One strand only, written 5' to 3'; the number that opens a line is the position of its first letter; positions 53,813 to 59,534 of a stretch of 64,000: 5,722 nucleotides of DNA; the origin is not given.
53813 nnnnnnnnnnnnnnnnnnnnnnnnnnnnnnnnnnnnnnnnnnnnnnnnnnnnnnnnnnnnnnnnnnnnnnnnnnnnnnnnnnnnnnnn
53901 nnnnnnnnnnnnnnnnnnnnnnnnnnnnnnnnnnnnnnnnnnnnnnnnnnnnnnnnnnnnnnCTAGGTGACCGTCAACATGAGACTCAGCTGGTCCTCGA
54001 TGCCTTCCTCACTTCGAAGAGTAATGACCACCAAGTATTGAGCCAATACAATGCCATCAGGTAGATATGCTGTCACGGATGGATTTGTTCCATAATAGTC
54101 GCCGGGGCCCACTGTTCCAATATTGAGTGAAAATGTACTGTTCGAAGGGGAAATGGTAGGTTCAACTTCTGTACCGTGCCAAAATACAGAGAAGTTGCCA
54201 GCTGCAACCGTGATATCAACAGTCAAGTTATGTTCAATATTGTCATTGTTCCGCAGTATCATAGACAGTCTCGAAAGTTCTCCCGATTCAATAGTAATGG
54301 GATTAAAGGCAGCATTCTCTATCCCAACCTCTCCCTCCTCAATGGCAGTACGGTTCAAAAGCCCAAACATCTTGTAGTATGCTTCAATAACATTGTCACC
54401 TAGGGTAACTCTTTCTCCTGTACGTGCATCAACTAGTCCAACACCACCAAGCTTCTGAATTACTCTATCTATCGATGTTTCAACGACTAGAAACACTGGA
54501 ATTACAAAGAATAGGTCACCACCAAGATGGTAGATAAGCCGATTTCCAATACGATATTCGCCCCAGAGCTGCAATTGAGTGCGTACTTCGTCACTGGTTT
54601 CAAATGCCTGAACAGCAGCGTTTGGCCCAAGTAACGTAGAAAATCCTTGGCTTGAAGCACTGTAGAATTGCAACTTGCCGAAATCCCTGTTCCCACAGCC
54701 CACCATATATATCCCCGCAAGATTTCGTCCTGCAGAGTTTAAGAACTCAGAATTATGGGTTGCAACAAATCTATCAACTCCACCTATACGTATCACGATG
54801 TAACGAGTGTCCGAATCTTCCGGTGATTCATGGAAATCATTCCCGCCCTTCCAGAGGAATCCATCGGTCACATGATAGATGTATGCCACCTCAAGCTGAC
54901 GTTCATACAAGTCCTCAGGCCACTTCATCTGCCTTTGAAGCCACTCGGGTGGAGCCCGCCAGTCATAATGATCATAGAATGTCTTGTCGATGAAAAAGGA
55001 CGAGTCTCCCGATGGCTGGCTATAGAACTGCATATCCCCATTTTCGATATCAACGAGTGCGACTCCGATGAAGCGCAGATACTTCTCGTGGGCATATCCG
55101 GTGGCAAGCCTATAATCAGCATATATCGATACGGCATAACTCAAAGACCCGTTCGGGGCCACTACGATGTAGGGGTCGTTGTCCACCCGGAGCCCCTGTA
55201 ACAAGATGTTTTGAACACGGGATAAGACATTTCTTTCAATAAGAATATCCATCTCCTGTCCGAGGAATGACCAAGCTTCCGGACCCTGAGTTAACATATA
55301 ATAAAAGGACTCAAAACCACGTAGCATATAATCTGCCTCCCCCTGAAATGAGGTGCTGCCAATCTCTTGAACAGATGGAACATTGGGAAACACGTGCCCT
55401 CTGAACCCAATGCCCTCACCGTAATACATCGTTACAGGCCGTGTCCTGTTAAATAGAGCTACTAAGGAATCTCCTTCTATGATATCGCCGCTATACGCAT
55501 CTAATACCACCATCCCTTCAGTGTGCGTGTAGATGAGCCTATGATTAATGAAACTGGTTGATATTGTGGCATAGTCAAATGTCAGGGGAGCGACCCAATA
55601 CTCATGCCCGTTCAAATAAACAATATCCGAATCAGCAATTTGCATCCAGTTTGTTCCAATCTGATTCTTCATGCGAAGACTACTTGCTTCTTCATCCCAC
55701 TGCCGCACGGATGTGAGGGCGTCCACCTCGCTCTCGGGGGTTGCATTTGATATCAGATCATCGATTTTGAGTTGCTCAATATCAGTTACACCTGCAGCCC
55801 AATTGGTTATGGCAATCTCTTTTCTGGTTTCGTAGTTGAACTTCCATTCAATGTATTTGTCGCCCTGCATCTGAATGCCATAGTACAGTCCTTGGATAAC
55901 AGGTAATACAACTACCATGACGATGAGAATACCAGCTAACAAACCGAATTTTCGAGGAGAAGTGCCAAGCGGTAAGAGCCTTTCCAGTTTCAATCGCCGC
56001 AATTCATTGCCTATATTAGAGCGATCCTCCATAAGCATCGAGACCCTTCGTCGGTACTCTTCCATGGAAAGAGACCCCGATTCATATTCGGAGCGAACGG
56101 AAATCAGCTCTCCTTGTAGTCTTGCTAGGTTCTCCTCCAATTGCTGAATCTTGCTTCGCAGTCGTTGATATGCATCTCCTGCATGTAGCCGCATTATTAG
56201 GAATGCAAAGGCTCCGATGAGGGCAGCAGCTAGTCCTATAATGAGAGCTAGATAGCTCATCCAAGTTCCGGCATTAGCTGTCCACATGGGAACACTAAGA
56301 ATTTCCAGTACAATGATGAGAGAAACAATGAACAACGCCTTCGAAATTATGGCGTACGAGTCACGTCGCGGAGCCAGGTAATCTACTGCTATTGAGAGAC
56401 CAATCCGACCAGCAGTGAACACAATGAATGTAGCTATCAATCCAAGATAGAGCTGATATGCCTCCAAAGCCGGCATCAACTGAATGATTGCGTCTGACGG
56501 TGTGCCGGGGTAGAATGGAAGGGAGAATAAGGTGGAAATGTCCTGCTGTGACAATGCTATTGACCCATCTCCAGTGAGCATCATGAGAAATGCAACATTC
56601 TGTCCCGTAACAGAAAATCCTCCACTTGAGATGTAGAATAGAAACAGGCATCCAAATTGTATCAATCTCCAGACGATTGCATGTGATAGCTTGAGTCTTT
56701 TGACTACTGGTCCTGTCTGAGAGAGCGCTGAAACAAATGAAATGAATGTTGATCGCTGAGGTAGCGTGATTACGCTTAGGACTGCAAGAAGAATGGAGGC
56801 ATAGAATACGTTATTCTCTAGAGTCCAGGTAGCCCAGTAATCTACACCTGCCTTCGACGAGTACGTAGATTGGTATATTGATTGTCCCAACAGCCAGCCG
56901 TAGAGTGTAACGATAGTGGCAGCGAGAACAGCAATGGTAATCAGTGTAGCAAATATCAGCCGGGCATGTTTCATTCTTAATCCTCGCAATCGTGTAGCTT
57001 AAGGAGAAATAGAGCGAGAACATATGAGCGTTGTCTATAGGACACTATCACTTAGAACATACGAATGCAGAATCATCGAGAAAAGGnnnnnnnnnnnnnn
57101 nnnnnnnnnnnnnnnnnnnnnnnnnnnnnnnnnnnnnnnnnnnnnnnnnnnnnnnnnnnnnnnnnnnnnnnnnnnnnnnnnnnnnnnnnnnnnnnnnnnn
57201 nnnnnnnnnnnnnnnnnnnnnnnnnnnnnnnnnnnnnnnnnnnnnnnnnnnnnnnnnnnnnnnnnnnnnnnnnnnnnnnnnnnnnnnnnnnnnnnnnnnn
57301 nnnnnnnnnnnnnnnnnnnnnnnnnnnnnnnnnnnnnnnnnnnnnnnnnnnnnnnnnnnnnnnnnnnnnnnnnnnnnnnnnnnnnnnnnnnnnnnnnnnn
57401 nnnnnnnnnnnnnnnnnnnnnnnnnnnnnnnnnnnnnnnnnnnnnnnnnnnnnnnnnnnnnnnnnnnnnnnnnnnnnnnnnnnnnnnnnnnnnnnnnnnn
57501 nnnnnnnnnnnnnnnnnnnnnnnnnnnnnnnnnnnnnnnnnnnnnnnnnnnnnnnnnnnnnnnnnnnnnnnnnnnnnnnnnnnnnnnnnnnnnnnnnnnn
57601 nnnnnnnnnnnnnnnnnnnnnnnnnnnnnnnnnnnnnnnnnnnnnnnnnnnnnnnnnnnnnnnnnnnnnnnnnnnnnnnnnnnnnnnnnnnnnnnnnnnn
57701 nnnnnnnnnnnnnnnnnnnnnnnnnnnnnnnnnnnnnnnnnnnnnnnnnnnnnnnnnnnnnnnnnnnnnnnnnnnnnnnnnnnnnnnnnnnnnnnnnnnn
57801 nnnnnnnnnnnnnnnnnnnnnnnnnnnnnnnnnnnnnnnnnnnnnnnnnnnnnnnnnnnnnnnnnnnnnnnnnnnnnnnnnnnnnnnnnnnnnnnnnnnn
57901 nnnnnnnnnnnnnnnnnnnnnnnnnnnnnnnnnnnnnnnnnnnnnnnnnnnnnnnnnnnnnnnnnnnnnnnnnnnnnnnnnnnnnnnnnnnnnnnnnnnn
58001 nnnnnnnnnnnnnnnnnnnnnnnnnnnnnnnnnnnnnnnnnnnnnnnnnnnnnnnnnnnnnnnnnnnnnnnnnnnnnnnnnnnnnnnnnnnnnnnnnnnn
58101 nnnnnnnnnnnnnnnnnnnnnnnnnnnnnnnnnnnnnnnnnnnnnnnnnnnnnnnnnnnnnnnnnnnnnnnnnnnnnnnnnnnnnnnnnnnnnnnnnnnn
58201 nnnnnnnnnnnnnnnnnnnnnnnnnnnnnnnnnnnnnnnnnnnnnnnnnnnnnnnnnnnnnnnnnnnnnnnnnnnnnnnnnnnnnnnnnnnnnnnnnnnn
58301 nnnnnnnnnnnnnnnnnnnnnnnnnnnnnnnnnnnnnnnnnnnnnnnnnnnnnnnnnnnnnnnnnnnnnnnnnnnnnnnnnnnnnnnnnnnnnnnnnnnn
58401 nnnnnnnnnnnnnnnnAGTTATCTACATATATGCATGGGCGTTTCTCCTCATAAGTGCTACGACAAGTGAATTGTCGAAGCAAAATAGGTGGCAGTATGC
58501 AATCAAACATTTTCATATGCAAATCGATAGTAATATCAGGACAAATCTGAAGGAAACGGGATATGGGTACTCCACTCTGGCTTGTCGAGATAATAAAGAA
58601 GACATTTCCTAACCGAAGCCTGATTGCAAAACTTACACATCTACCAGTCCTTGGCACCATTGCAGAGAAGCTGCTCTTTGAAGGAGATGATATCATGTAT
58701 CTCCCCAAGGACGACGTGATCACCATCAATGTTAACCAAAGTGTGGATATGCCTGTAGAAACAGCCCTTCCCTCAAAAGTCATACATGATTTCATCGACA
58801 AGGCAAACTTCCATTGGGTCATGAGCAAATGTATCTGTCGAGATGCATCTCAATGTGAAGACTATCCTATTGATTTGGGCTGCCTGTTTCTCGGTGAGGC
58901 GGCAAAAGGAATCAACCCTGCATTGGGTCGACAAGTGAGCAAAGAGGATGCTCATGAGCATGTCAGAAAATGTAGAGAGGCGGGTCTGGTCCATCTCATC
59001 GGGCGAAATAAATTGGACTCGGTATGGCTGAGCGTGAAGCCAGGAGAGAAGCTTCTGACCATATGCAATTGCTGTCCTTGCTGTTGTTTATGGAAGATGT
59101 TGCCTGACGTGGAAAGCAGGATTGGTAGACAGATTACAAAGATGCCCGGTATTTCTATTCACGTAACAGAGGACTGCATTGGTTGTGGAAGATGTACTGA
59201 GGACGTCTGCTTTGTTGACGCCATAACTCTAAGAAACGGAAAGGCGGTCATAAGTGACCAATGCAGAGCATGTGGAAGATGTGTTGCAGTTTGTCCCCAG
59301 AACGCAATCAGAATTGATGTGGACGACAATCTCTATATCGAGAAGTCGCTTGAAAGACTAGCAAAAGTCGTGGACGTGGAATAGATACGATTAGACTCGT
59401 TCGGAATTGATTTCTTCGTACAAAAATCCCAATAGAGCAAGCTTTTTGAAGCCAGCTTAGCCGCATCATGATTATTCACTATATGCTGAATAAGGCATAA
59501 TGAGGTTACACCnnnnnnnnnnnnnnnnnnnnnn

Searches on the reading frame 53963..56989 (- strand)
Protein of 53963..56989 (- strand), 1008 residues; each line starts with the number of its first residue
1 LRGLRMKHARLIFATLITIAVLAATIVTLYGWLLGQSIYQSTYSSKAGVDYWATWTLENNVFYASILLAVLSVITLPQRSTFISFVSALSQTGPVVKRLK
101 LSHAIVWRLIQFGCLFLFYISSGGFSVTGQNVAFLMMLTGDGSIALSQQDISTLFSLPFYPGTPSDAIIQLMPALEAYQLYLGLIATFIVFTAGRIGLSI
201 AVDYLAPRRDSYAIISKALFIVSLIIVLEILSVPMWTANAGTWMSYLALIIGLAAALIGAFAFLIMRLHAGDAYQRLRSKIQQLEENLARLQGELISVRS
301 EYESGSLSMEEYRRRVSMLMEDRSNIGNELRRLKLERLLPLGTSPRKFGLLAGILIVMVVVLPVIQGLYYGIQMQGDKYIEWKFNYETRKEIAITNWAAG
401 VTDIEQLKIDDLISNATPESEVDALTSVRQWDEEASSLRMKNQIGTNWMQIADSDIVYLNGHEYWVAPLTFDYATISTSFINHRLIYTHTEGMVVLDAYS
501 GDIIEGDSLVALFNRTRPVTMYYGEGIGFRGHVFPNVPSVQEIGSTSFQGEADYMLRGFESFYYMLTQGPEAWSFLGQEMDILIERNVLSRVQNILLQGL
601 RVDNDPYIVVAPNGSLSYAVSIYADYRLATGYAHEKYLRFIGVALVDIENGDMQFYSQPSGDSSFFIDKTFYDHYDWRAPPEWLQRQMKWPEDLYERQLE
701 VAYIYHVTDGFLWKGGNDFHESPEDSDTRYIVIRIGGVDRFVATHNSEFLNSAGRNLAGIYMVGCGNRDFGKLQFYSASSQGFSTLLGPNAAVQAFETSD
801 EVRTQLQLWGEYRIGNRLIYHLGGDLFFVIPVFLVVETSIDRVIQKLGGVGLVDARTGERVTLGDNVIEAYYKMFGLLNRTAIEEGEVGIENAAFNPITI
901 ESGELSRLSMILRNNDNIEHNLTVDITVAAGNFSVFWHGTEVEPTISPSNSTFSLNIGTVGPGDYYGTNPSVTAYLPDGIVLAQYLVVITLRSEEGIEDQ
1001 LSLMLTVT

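Call 56: search_protein_families(library=pfam, proteins=[window:53963-56989:-], max_evalue=0.0001)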
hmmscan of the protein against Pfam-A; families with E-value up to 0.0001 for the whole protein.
window:53963-56989:- (1008 aa): 1 family
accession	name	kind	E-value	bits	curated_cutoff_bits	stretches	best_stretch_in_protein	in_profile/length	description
PF03699.18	UPF0182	-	7.4e-20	71.1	27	1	578-809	525-770/770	Uncharacterised protein family (UPF0182)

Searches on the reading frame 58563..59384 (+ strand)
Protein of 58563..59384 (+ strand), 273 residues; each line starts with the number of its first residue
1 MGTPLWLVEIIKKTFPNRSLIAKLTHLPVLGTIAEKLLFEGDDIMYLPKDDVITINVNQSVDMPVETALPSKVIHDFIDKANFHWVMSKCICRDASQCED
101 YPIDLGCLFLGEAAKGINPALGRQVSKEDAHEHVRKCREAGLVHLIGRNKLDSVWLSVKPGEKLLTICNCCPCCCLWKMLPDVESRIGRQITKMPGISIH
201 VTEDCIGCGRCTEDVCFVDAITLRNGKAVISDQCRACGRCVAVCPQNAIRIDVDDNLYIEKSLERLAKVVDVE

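Call 55: search_protein_families(library=pfam, proteins=[window:58563-59384:+], max_evalue=0.0001)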
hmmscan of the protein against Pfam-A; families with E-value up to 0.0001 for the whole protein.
window:58563-59384:+ (273 aa): 6 families
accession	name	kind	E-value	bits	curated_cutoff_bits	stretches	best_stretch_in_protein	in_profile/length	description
PF12838.12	Fer4_7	-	1.3e-08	35.6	27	1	205-248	2-52/52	4Fe-4S dicluster domain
PF00037.32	Fer4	-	3.3e-08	33.5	21.1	1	229-250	3-24/24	4Fe-4S binding domain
PF25160.1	LdpA_Fe-S-bd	-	9.1e-08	32.2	27.6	1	213-250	10-44/49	LdpA Fe-S cluster-binding domain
PF14697.11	Fer4_21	-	9.3e-08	32.5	35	1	203-250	6-58/59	4Fe-4S dicluster domain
PF13187.11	Fer4_9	-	1.4e-07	31.9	27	1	204-249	1-52/52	4Fe-4S dicluster domain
PF13237.11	Fer4_10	-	4.4e-07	30.2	25.5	1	201-245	5-53/53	4Fe-4S dicluster domain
